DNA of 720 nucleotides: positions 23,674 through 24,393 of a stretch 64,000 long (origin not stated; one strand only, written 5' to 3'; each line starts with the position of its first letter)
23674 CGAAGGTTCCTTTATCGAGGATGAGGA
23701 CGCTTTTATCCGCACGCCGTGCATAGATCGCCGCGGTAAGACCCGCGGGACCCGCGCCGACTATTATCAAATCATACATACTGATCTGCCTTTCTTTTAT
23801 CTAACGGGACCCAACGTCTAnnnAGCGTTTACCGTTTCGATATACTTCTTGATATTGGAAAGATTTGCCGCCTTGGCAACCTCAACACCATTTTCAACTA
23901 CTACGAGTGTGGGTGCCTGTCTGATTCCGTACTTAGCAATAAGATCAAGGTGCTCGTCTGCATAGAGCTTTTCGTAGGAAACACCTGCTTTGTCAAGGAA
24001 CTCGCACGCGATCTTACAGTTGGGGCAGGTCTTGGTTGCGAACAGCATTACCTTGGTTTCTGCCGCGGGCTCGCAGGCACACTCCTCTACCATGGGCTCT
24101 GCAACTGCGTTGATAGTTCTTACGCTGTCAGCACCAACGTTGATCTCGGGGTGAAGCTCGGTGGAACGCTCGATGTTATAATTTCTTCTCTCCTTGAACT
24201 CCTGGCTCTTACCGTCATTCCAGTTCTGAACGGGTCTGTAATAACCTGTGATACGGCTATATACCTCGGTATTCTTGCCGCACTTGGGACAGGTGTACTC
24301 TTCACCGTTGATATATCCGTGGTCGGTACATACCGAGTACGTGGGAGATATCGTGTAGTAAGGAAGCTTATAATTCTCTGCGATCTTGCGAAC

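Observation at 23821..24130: NrdD ends in an extra thioredoxin/glutaredoxin-fold domain with a CPNC active site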

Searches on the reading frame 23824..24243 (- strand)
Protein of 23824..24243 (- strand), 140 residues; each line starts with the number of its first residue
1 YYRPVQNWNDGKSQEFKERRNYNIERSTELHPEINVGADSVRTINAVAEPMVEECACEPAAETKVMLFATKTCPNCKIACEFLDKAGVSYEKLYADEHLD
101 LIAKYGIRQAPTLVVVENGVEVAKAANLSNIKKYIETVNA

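Call 4: search_protein_families(library=ncbifam, proteins=[window:23824-24243:-], max_evalue=0.01)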
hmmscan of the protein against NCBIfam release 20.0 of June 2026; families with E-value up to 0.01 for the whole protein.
window:23824-24243:- (140 aa): 11 families
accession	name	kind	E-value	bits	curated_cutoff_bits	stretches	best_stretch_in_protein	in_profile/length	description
TIGR01068.1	thioredoxin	equivalog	3e-06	27.3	96.8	1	68-137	21-96/101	thioredoxin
TIGR02196.1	GlrX_YruB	hypoth_equivalog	8.5e-06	26.2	88.55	1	64-116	1-57/74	glutaredoxin-like protein, YruB-family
TIGR02194.1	GlrX_NrdH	subfamily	0.0002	21.5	85.75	1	65-120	1-57/72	glutaredoxin-like protein NrdH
TIGR00411.1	redox_disulf_1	equivalog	0.00025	21.1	92.75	1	64-117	2-61/82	MJ0307 family thioredoxin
NF006898.0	PRK09381.1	equivalog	0.00034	21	138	1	68-129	28-96/109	thioredoxin TrxA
NF006358.0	PRK08579.1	equivalog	0.00041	18.6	585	1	1-23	601-623/624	anaerobic ribonucleoside triphosphate reductase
TIGR02181.1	GRX_bact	equivalog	0.00047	20.3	90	1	65-99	1-35/80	glutaredoxin 3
TIGR02200.1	GlrX_actino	hypoth_equivalog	0.0015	18.9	89.5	1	65-93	2-30/77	mycoredoxin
NF007923.0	PRK10638.1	equivalog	0.0017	18.4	129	1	64-98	3-37/83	glutaredoxin 3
NF040730.1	CxCC_doxin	equivalog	0.0022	17.7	65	1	65-137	3-79/83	thioredoxin-like (seleno)protein SaoT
TIGR02187.2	PDO_seleno_TRX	equivalog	0.0031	16.9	185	1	62-126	129-197/209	protein disulfide oxidoreductase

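Call 51: predict_structure(alignment_id=A2)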
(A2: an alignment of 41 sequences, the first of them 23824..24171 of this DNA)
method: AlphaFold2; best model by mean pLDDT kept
length: 116 residues; sequences in the alignment: 41
mean_pLDDT: 81.1   pTM: 0.62
mean pLDDT of the five models: 81.1, 80.9, 80.6, 79.0, 78.7
residues with pLDDT >= 90: 73; 70-90: 8; 50-70: 21; < 50: 14
segments of 3 or more residues with pLDDT < 50: 24-27
pLDDT, mean of each block of 10 residues (from residue 1): 54 51 50 68 95 96 95 94 95 93 95 89
secondary structure, 60 per line:
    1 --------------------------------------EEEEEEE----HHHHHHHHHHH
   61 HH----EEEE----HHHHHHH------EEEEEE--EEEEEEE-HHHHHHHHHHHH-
elements in order: E39-45 H50-62 E67-70 H75-81 E88-93 E96-102 H104-115

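Call 54: fold_search(model_id=the predicted structure, library=pdb)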
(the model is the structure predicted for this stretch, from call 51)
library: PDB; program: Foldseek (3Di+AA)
matches with E <= 10: 1590; with E <= 0.001: 292
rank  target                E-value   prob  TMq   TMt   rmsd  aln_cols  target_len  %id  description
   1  1v98_A                3.7e-06  1.00  0.59  0.72   2.6        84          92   30  Crystal Structure Analysis of Thioredoxin from Thermus thermophilus (released 2005-02-01)
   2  2mmn_MODEL_1_A        5.4e-06  1.00  0.58  0.64   2.2        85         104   25  Solution Structure of the Reduced Thioredoxin from Plasmodium falciparum (released 2015-04-15)
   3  9nce                  7.1e-06  1.00  0.57  0.63   2.3        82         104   27  Oxidized Treponema pallidum thioredoxin strain Nichols (released 2026-02-11)
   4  4xhm_B                9.2e-06  1.00  0.57  0.61   2.6        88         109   25  Archaeoglobus fulgidus thioredoxin 3 M60H (released 2015-04-29)
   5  6x0b_A                9.2e-06  1.00  0.57  0.57   2.4        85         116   24  Crystal Structure of Thioredoxin NaTrxh from Nicotiana alata (released 2020-07-22)
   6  3pin_A                9.8e-06  1.00  0.58  0.64   2.2        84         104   24  Crystal structure of Mxr1 from Saccharomyces cerevisiae in complex with Trx2 (released 2011-02-23)
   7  2j23_A                1.1e-05  1.00  0.58  0.59   2.5        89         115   26  Cross-reactivity and crystal structure of Malassezia sympodialis Thioredoxin (Mala s 13), a member of a new pan-allerg (released 2006-11-22)
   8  2o85                  1.1e-05  1.00  0.55  0.61   2.8        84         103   24  S. Aureus thioredoxin P31T mutant (released 2007-07-24)
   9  2fa4_A                1.1e-05  1.00  0.55  0.61   2.8        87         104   25  Crystal Structure of Oxidized Form from Saccharomyces cerevisiae (released 2006-12-06)
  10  1v98_B                1.2e-05  1.00  0.58  0.75   2.1        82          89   27  Crystal Structure Analysis of Thioredoxin from Thermus thermophilus (released 2005-02-01)
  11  2vm1_A                1.2e-05  1.00  0.57  0.60   2.5        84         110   19  Crystal structure of barley thioredoxin h isoform 1 crystallized using ammonium sulfate as precipitant (released 2008-04-29)
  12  4cw9_B                1.2e-05  1.00  0.56  0.62   3.0        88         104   23  Entamoeba histolytica thiredoxin C34S mutant (released 2015-05-13)
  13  9ncl                  1.4e-05  1.00  0.55  0.59   3.1        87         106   28  Arsenic treated Treponema pallidum thioredoxin strain Nichols (released 2026-02-11)
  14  3ziv_A                1.5e-05  1.00  0.56  0.62   2.9        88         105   24  Crystal Structure of Ancestral Thioredoxin Relative to last Archaea- Eukaryotes Common Ancestor (AECA) from the Precam (released 2013-08-21)
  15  2o7k                  1.7e-05  1.00  0.56  0.62   2.6        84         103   24  S. aureus thioredoxin (released 2007-07-24)
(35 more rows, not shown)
